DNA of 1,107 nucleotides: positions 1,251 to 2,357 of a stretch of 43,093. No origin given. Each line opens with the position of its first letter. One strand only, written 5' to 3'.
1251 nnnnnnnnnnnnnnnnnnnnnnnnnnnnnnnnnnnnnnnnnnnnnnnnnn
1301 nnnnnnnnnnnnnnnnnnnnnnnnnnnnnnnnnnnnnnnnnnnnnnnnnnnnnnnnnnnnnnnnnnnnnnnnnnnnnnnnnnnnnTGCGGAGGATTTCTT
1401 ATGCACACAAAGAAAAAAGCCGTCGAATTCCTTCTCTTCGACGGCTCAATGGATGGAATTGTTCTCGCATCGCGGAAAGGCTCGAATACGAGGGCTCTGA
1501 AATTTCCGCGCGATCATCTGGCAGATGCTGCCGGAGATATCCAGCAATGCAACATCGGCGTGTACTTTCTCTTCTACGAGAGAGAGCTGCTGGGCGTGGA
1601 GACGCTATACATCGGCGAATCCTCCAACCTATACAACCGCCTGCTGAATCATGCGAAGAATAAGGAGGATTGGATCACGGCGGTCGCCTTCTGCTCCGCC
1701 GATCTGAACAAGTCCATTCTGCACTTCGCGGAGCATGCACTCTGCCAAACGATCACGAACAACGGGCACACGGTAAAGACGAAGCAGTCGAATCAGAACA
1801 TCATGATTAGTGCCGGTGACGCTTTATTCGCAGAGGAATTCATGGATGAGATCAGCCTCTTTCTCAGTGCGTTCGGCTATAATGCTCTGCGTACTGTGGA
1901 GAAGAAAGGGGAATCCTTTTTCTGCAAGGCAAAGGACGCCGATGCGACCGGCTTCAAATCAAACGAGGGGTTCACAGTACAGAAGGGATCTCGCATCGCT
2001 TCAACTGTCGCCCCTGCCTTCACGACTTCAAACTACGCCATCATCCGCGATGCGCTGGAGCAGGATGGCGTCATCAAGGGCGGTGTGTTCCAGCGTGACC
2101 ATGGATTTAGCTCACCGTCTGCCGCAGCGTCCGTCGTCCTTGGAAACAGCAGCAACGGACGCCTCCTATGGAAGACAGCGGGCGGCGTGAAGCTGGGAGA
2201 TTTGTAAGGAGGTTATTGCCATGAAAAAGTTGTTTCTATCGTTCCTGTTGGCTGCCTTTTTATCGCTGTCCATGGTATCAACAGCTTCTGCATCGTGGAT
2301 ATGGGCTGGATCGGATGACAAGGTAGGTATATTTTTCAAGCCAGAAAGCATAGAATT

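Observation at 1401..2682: Cargo nuclease (GIY-YIG + DUF4357) and secreted protein inserted in the lysogeny module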

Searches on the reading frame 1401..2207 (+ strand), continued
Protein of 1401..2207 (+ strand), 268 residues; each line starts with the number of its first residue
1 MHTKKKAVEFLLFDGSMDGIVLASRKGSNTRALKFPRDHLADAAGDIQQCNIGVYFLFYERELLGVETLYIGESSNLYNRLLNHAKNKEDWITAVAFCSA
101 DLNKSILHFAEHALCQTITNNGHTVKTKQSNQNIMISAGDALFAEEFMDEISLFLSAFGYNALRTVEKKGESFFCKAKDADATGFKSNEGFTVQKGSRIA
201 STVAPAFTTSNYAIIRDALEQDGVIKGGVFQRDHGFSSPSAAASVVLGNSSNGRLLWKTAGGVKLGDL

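Call 61: search_protein_families(library=pfam, proteins=[L041:74-3319:+, L041:3319-4788:+, L041:5708-7333:+, L037:904-4965:+, L037:5906-7330:+, L040:1983-4961:+, L040:460-1986:+, L043:801-4874:+, L033:3396-4940:+, L033:5898-9620:+], max_evalue=0.00001)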
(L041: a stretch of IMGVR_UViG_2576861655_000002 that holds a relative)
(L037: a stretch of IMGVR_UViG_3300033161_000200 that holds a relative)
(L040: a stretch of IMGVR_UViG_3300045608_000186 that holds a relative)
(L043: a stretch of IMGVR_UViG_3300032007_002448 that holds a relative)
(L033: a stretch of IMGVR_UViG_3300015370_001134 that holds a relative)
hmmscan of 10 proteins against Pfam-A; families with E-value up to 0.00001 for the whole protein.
L041:74-3319:+ (1081 aa): 5 families
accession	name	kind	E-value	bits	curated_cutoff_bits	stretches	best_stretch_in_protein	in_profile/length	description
PF08463.15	EcoEI_R_C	-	2.2e-39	135.6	24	1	916-1077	1-163/163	EcoEI R protein C-terminal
PF04851.21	ResIII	-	7.8e-32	110.9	22.5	1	377-559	3-163/164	Type III restriction enzyme, res subunit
PF18766.7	SWI2_SNF2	-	2.8e-16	60.3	26.7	1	382-585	2-186/221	SWI2/SNF2 ATPase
PF00270.35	DEAD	-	6.1e-09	36.3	26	1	379-515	1-128/167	DEAD/DEAH box helicase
PF00271.37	Helicase_C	-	1.8e-07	31.9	23.5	1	653-764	6-109/110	Helicase conserved C-terminal domain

L041:3319-4788:+ (489 aa): 1 family
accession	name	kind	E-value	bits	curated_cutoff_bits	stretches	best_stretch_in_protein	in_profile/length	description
PF02384.22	N6_Mtase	-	1.5e-67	228.6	20.4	1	129-440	2-300/311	N-6 DNA Methylase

L041:5708-7333:+ (541 aa): 1 family
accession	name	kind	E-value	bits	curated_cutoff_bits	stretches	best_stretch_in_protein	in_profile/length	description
PF01420.25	Methylase_S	-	2.9e-16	60.6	22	2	214-375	4-151/168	Type I restriction modification DNA specificity domain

L037:904-4965:+ (1353 aa): 2 families
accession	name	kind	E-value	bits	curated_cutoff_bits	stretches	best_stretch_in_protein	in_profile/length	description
PF07669.17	Eco57I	-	6.9e-23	82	25.3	1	934-1093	3-171/171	Eco57I restriction-modification methylase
PF04851.21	ResIII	-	8.5e-14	52.2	22.5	1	156-308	3-152/164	Type III restriction enzyme, res subunit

L037:5906-7330:+ (474 aa): 0 families

L040:1983-4961:+ (992 aa): 2 families
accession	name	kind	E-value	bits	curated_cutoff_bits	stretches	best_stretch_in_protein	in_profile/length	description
PF13455.12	MUG113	-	1.3e-09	38.9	22.3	1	34-112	2-71/73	Meiotically up-regulated gene 113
PF10544.15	T5orf172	-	1.3e-08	35.7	20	1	18-113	3-99/101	T5orf172 domain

L040:460-1986:+ (508 aa): 2 families
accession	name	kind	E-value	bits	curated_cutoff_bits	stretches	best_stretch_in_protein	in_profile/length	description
PF07669.17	Eco57I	-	3.3e-39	135.2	25.3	1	91-263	1-171/171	Eco57I restriction-modification methylase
PF02384.22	N6_Mtase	-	1.1e-06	28.7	20.4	0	24-129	26-116/311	N-6 DNA Methylase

L043:801-4874:+ (1357 aa): 2 families
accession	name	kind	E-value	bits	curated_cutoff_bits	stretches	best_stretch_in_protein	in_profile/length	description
PF07669.17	Eco57I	-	1.5e-28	100.5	25.3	1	976-1120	1-171/171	Eco57I restriction-modification methylase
PF04851.21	ResIII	-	1.1e-12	48.7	22.5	1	173-360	2-163/164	Type III restriction enzyme, res subunit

L033:3396-4940:+ (514 aa): 3 families
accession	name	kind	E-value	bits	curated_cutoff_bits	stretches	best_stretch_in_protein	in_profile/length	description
PF00158.32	Sigma54_activat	-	4.9e-70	235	20.2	1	193-358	1-166/168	Sigma-54 interaction domain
PF25601.1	AAA_lid_14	-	1.5e-19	70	27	1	365-442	1-74/87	AAA+ ATPase lid domain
PF14532.12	Sigma54_activ_2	-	9.9e-16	58.7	25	1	197-364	4-138/138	Sigma-54 interaction domain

L033:5898-9620:+ (1240 aa): 1 family
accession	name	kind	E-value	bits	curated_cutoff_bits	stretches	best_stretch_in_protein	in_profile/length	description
PF00078.32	RVT_1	-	1.6e-09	38.2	29.6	1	205-377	60-193/205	Reverse transcriptase (RNA-dependent DNA polymerase)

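Call 65: get_annotated_region(hit=H1, flank=5000)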
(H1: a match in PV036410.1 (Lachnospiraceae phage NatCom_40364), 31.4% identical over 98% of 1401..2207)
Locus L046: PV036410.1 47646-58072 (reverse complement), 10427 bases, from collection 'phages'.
description: Lachnospiraceae phage NatCom_40364, complete genome.
organism: Lachnospiraceae phage NatCom_40364 (NCBI taxid 3403530)
taxonomy: Viruses; Duplodnaviria; Heunggongvirae; Uroviricota; Caudoviricetes; Ca. Heliusvirales
host: Lachnospiraceae; source: human feces; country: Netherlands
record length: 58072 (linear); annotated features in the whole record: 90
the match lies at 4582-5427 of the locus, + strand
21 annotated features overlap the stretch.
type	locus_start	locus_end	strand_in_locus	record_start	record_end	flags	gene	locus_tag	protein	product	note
misc_feature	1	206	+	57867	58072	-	-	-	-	-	similar to hypothetical protein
CDS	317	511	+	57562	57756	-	-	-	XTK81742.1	excisionase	-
CDS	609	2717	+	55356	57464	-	-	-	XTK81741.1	DNA methyltransferase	-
CDS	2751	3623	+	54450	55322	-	-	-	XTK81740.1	hypothetical protein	-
CDS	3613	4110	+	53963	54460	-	-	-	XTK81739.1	hypothetical protein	-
CDS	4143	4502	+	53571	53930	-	-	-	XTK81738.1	hypothetical protein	-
CDS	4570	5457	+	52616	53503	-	-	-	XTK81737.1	hypothetical protein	-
CDS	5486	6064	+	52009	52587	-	-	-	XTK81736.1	hypothetical protein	-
CDS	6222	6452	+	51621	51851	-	-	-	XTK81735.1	hypothetical protein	-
CDS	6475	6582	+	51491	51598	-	-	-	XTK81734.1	hypothetical protein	-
CDS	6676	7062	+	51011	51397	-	-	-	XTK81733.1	hypothetical protein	-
CDS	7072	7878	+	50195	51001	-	-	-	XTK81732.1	hypothetical protein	-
CDS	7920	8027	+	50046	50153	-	-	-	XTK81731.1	hypothetical protein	-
CDS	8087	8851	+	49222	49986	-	-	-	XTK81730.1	hypothetical protein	-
CDS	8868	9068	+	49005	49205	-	-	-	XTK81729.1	hypothetical protein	-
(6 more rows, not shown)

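Call 89: get_annotated_region(hit=H3, flank=4000)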
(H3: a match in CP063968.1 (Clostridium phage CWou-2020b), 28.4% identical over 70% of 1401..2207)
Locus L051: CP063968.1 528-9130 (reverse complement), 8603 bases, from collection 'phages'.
description: Clostridium phage CWou-2020b, complete sequence.
organism: Clostridium phage CWou-2020b (NCBI taxid 2782719)
taxonomy: Viruses; Duplodnaviria; Heunggongvirae; Uroviricota; Caudoviricetes
host: Clostridium botulinum BKT2873; source: -; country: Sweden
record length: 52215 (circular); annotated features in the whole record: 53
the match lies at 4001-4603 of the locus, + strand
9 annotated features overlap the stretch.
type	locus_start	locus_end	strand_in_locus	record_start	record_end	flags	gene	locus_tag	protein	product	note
CDS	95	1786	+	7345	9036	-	-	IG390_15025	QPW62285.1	hypothetical protein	Derived by automated computational analysis using gene prediction method: GeneMarkS-2+.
CDS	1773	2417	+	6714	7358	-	-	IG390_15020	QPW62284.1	hypothetical protein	Derived by automated computational analysis using gene prediction method: GeneMarkS-2+.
CDS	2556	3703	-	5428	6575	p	-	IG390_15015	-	IS3 family transposase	frameshifted; Derived by automated computational analysis using gene prediction method: Protein Homology.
CDS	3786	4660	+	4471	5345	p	-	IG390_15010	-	GIY-YIG nuclease family protein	frameshifted; internal stop; Derived by automated computational analysis using gene prediction method: Protein Homology.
CDS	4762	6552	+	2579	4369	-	-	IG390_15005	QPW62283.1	HNH endonuclease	Derived by automated computational analysis using gene prediction method: Protein Homology.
CDS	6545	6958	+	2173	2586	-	-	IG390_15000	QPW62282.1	hypothetical protein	Derived by automated computational analysis using gene prediction method: Protein Homology.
CDS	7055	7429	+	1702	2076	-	-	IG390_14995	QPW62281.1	helix-turn-helix transcriptional regulator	Derived by automated computational analysis using gene prediction method: Protein Homology.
CDS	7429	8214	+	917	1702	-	-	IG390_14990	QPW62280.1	ImmA/IrrE family metallo-endopeptidase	Derived by automated computational analysis using gene prediction method: Protein Homology.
CDS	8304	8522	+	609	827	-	-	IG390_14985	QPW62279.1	helix-turn-helix transcriptional regulator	Derived by automated computational analysis using gene prediction method: Protein Homology.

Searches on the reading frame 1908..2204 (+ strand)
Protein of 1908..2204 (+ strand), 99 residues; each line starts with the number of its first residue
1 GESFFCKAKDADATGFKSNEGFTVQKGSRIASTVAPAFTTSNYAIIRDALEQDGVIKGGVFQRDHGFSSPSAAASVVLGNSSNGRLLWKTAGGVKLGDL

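Call 69: search_solved_structures(query=A3, max_evalue=10, show_alignments=4)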
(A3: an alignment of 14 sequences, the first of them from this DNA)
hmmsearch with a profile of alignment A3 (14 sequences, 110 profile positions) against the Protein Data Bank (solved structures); distinct sequences matched with E-value up to 10: 6.
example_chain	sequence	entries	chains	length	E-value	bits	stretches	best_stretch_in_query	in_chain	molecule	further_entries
8prj_A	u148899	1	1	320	4.2e-07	33.2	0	85-101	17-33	v31Bagel8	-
8pra_A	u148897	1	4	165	0.0025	21.1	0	83-101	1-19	Cell surface protein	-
8prs_A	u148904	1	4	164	0.026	17.8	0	85-101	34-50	nvBagel4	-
6ofs_A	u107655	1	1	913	0.73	13.1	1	31-86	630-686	Probable zinc protease PqqL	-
8prl_A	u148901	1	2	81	0.82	13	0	85-101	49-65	Cell surface protein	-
8pr9_A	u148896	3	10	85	0.89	12.8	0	83-101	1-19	Cell surface protein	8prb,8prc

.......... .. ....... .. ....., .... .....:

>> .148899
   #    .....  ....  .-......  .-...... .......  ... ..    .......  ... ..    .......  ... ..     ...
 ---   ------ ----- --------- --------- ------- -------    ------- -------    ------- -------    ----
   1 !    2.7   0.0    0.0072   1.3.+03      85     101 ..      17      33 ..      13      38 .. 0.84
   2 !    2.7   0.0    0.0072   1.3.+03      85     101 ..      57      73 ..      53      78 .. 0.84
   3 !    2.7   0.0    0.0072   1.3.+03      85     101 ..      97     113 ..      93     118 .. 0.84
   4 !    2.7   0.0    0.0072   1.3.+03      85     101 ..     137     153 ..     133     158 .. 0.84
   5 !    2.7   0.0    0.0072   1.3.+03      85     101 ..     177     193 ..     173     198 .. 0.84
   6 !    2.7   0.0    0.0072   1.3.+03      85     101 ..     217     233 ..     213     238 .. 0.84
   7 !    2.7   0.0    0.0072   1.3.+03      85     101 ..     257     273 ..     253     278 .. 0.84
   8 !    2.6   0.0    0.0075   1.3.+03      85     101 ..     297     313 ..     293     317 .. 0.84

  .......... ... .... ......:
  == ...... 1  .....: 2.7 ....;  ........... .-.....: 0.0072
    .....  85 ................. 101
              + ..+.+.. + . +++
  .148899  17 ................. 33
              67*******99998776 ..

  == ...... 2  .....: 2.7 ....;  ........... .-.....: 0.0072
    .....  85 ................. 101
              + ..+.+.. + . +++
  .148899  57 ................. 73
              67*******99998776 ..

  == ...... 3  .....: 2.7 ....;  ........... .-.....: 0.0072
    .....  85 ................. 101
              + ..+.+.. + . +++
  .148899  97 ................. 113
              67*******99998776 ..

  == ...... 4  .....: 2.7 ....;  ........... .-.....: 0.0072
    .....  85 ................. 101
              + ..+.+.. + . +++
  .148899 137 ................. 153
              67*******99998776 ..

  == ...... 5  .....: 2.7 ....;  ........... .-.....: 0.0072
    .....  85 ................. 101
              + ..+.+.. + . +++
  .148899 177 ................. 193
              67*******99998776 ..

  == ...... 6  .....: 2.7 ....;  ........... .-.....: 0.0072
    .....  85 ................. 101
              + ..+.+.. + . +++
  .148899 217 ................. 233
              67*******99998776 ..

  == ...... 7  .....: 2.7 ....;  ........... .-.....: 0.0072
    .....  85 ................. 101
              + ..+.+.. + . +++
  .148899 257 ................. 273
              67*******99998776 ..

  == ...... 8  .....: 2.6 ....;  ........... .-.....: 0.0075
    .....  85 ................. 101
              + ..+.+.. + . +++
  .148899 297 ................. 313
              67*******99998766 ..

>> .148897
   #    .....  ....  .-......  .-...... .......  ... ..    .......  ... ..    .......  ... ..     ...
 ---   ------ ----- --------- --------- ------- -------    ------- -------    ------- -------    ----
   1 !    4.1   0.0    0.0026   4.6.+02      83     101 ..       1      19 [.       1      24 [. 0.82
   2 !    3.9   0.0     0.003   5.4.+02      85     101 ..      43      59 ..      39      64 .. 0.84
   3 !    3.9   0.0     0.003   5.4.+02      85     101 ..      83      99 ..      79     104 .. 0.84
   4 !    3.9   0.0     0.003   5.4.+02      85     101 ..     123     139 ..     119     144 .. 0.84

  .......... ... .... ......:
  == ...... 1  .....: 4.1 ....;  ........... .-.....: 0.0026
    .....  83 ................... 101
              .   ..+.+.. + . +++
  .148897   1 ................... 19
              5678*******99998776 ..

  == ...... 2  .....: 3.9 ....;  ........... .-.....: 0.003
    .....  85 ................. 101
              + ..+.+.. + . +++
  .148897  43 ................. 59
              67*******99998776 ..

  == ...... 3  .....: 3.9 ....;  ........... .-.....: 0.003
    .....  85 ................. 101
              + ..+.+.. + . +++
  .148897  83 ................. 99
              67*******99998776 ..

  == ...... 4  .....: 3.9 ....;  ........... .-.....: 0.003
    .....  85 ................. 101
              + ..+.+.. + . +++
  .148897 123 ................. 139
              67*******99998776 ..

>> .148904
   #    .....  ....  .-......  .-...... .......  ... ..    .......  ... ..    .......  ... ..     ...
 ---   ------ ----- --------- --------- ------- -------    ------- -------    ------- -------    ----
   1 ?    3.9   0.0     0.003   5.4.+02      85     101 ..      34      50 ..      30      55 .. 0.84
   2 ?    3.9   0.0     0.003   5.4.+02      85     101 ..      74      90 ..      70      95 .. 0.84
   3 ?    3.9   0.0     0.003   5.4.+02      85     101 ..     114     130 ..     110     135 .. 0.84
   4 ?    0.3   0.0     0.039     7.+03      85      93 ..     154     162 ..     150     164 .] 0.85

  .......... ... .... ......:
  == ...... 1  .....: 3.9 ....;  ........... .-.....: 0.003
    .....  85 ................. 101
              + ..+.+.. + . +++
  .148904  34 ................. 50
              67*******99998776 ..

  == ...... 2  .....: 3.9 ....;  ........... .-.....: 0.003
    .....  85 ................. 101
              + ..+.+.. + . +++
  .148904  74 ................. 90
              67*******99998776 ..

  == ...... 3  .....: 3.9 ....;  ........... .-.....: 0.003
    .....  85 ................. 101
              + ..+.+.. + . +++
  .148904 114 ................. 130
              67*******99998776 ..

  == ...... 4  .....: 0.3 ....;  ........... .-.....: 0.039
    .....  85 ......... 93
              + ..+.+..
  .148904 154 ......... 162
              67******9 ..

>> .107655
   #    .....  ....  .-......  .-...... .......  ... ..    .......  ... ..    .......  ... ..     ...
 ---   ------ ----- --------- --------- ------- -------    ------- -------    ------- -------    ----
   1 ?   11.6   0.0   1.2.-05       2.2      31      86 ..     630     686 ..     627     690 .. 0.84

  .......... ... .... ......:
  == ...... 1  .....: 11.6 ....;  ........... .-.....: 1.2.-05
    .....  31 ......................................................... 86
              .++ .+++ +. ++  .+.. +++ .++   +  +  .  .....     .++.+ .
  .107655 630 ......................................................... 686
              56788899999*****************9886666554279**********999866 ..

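Call 70: search_protein_families(library=pfam, alignment_id=A3, max_evalue=10)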
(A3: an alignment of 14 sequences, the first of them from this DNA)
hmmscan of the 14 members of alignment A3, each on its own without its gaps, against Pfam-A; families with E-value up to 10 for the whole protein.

A. member 1, seq(99 aa): 2 families
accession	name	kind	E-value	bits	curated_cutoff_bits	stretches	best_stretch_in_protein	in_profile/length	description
PF14267.11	DUF4357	-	7.4e-16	58.3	38.4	1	47-96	1-54/54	Domain of unknown function (DUF4357)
PF18755.6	RAMA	-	0.018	15.4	35.2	1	50-98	50-96/107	Restriction Enzyme Adenine Methylase Associated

B. families by the number of members that match (of 14 scanned): 12 families
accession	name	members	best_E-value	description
PF14267.11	DUF4357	14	9.1e-25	Domain of unknown function (DUF4357)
PF18755.6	RAMA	10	3e-05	Restriction Enzyme Adenine Methylase Associated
PF17753.7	Ig_mannosidase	1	0.012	Ig-fold domain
PF25531.1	GYF_ATXR3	1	0.014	Histone-lysine N-methyltransferase ATXR3, GYF domain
PF03453.22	MoeA_N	1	0.071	MoeA N-terminal region (domain I and II)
PF06831.19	H2TH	1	0.076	Formamidopyrimidine-DNA glycosylase H2TH domain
PF24366.1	DUF7522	1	0.11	Family of unknown function (DUF7522)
PF14775.11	NYD-SP28_assoc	1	0.11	Sperm tail C-terminal domain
PF22799.2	PIR1-like_C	1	0.15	Cell wall mannoprotein PIR1-like, C-terminal domain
PF08178.16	GnsAB_toxin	1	0.15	GnsA/GnsB toxin of bacterial toxin-antitoxin system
PF24717.1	DUF7672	1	0.2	Family of unknown function (DUF7672)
PF11569.14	Homez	1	0.21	Homeodomain leucine-zipper encoding, Homez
